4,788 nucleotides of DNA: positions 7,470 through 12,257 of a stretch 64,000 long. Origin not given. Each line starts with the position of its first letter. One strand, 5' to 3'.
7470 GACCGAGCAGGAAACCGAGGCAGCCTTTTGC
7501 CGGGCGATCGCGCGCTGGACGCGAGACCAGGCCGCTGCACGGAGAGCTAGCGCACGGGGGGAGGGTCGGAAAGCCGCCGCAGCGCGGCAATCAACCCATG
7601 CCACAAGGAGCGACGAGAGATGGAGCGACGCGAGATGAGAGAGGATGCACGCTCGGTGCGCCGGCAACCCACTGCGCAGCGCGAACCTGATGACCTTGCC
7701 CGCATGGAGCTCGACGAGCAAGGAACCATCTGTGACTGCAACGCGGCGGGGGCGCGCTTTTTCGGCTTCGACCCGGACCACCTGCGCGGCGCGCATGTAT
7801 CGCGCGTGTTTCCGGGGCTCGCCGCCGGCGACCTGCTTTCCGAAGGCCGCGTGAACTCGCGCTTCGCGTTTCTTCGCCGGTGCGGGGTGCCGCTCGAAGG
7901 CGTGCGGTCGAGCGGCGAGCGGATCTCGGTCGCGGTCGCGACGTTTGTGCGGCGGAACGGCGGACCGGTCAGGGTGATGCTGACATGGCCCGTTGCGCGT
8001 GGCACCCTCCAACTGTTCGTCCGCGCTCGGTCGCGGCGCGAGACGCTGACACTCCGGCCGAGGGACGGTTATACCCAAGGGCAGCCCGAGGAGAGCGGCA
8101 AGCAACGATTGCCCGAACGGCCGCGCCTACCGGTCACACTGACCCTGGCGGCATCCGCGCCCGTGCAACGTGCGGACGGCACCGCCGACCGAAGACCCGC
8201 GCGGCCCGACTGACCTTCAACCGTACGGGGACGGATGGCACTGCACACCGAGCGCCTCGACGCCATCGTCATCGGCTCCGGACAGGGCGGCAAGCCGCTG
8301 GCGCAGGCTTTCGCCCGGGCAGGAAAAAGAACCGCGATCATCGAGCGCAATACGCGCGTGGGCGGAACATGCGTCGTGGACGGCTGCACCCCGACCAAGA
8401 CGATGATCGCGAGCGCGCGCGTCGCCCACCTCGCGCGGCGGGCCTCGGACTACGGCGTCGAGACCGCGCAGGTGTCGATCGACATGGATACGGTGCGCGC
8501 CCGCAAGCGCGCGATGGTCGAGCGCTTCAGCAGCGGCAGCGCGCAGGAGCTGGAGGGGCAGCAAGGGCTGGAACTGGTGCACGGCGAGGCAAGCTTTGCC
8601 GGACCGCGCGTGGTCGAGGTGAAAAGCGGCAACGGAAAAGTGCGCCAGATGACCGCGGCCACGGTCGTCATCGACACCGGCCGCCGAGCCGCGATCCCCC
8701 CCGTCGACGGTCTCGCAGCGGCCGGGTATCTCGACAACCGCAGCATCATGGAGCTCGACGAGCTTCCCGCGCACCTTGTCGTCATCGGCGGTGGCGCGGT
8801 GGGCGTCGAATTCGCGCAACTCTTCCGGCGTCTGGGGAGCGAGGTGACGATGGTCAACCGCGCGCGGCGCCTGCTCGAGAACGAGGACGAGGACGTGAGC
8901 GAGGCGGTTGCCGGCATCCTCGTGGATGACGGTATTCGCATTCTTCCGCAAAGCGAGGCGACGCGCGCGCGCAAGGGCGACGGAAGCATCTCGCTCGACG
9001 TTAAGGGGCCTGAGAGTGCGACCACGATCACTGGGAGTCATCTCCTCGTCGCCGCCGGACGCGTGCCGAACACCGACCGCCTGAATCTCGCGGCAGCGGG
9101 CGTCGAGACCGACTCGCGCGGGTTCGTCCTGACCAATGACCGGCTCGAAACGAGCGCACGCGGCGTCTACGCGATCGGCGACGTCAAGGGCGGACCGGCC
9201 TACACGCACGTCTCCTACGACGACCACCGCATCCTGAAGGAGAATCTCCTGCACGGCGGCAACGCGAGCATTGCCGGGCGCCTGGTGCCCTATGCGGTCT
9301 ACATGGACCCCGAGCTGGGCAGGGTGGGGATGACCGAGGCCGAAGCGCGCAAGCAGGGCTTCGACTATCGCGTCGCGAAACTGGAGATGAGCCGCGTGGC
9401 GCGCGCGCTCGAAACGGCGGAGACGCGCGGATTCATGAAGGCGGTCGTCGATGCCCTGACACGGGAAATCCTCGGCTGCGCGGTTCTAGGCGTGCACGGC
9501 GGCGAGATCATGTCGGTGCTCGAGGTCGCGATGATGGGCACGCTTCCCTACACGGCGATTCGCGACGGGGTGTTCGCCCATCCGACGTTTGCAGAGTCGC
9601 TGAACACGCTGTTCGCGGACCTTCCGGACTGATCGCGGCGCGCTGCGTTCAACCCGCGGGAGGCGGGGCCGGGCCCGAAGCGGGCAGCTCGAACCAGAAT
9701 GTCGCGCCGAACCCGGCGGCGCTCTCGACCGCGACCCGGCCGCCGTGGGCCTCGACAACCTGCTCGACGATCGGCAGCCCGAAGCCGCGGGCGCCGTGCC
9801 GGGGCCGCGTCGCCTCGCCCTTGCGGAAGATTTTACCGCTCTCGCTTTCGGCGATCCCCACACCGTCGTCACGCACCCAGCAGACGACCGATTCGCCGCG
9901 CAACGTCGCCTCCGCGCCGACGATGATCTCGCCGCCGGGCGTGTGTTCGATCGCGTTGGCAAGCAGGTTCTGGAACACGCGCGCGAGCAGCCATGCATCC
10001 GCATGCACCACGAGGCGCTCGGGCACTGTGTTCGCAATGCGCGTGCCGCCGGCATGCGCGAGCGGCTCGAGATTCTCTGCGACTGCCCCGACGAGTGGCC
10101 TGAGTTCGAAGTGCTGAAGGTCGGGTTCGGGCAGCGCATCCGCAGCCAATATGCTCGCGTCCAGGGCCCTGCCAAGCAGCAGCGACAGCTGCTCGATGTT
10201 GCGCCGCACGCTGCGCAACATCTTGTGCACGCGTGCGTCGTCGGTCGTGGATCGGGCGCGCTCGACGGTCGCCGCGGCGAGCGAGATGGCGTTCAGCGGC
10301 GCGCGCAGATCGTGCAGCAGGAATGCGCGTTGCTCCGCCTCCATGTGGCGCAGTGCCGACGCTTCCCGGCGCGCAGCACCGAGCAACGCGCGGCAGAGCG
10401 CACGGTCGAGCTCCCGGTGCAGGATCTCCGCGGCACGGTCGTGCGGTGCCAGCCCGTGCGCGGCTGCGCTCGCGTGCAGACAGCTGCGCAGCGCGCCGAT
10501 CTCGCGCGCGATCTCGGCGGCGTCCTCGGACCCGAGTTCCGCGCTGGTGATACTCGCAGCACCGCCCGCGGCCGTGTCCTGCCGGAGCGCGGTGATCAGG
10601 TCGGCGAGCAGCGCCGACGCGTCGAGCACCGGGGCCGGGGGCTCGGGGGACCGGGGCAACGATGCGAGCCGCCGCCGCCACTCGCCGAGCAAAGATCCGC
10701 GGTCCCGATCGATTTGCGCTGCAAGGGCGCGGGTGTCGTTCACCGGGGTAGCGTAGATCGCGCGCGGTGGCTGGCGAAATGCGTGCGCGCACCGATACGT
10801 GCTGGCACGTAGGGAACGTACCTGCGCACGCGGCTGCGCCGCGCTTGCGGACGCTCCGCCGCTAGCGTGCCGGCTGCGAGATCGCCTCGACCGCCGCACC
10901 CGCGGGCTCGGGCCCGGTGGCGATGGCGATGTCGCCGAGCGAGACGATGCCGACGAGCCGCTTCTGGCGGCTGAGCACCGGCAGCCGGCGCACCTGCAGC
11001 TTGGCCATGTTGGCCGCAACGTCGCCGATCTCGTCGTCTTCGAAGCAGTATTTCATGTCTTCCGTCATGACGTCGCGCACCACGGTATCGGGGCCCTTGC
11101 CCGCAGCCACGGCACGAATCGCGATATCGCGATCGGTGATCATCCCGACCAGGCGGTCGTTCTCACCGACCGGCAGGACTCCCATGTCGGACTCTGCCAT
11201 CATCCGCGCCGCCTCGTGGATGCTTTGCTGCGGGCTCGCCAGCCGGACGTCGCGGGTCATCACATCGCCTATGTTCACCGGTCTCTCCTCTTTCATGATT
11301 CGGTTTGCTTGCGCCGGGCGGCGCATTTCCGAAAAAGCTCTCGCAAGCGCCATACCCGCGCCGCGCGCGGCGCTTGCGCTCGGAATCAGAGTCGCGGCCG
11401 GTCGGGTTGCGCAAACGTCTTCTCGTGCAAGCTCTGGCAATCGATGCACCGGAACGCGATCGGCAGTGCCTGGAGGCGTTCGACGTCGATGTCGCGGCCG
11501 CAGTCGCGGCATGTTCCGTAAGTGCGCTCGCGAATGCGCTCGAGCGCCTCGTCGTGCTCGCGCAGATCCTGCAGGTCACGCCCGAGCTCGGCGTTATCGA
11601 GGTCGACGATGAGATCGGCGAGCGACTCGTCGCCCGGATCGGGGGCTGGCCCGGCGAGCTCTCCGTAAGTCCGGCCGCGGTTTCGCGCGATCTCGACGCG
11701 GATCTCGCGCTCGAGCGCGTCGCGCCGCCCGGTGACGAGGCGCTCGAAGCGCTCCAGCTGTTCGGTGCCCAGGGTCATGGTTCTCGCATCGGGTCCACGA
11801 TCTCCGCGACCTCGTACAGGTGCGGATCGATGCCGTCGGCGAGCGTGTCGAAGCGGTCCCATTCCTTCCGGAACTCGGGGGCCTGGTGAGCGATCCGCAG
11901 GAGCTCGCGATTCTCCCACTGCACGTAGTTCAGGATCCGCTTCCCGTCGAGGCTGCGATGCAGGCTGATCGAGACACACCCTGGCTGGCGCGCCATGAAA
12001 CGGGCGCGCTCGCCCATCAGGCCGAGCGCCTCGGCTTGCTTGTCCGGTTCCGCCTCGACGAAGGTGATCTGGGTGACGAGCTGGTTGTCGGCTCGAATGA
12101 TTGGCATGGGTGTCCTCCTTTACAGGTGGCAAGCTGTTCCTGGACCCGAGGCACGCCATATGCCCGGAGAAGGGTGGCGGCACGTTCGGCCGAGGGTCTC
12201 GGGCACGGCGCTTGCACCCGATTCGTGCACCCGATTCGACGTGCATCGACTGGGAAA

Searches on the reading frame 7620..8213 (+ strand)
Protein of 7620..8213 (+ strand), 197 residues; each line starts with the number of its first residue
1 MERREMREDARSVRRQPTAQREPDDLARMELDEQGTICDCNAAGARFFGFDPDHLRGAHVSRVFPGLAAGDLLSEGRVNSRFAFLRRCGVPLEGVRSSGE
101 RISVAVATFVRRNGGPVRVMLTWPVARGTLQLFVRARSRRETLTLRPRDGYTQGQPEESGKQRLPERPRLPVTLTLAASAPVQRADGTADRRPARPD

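Call 38: search_protein_families(library=pfam, proteins=[window:7620-8213:+], max_evalue=0.00001)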
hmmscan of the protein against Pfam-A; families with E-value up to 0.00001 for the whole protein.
window:7620-8213:+ (197 aa): 1 family
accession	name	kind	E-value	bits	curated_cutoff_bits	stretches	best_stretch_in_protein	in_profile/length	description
PF13426.13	PAS_9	-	8.9e-06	26.4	27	0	31-111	7-84/103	PAS domain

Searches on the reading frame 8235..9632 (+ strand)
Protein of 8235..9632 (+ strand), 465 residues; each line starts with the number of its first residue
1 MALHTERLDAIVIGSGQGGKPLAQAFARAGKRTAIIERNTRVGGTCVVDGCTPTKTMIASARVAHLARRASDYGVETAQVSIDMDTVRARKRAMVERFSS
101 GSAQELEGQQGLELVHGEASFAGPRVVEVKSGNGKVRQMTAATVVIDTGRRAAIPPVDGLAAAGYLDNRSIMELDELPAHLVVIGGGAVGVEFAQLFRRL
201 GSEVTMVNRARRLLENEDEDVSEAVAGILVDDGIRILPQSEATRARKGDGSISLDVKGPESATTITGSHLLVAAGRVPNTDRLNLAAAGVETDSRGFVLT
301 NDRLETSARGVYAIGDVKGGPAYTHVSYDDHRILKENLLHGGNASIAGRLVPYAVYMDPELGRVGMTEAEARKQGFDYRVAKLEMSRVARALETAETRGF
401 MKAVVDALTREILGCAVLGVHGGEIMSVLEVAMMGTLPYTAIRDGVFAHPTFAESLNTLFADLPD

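Call 38: search_protein_families(library=pfam, proteins=[window:8235-9632:+], max_evalue=0.00001)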
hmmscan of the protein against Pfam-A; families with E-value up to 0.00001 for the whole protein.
window:8235-9632:+ (465 aa): 9 families
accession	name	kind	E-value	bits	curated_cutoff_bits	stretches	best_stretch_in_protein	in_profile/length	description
PF07992.20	Pyr_redox_2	-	6e-56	190.4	26.1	1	9-328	2-288/291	Pyridine nucleotide-disulphide oxidoreductase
PF02852.28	Pyr_redox_dim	-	4.2e-27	94.9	25.3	1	351-458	1-108/110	Pyridine nucleotide-disulphide oxidoreductase, dimerisation domain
PF00070.33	Pyr_redox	-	6.8e-22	78.2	22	1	180-250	1-72/82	Pyridine nucleotide-disulphide oxidoreductase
PF13738.12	Pyr_redox_3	-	3.3e-08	33.6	30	1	138-315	122-305/305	Pyridine nucleotide-disulphide oxidoreductase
PF13450.12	NAD_binding_8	-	3.3e-07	30.9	21.9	0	12-46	1-35/68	NAD(P)-binding Rossmann-like domain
PF01134.28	GIDA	-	7.1e-07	29.1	22.1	0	9-150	1-150/391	Glucose inhibited division protein A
PF02737.24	3HCDH_N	-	2.1e-06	28.2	22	0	181-226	2-47/180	3-hydroxyacyl-CoA dehydrogenase, NAD binding domain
PF01494.25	FAD_binding_3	-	3.5e-06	26.9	22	0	8-74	2-66/349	FAD binding domain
PF12831.13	FAD_oxidored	-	4.7e-06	26.6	27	0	9-148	1-143/416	FAD dependent oxidoreductase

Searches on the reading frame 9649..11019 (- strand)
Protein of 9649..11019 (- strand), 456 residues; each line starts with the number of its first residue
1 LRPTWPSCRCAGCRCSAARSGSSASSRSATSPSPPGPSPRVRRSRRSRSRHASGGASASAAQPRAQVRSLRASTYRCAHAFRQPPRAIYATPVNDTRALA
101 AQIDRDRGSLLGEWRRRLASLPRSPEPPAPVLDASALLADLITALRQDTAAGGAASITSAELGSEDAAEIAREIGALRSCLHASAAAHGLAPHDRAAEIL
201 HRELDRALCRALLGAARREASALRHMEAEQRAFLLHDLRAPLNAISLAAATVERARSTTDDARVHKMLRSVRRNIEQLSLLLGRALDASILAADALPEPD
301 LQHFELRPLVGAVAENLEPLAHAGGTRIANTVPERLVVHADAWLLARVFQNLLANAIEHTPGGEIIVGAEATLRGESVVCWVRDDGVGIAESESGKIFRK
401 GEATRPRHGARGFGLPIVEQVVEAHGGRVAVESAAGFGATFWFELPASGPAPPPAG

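Call 38: search_protein_families(library=pfam, proteins=[window:9649-11019:-], max_evalue=0.00001)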
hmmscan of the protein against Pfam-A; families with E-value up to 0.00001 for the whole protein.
window:9649-11019:- (456 aa): 2 families
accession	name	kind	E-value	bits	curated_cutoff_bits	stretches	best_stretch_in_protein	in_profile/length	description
PF02518.31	HATPase_c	-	8.3e-22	78.2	26.4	1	342-447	3-109/111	Histidine kinase-, DNA gyrase B-, and HSP90-like ATPase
PF00512.31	HisKA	-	3.9e-06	27.2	26.9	0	233-289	8-61/66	His Kinase A (phospho-acceptor) domain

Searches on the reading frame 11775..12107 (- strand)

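Call 39: search_protein_families(library=pfam, proteins=[window:11775-12107:-], max_evalue=0.00001)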
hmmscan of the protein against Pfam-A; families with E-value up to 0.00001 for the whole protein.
window:11775-12107:- (110 aa): 1 family
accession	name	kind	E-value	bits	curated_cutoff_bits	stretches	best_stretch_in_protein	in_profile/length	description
PF03992.22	ABM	-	3.6e-10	40.3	23.1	1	11-81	2-74/78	Antibiotic biosynthesis monooxygenase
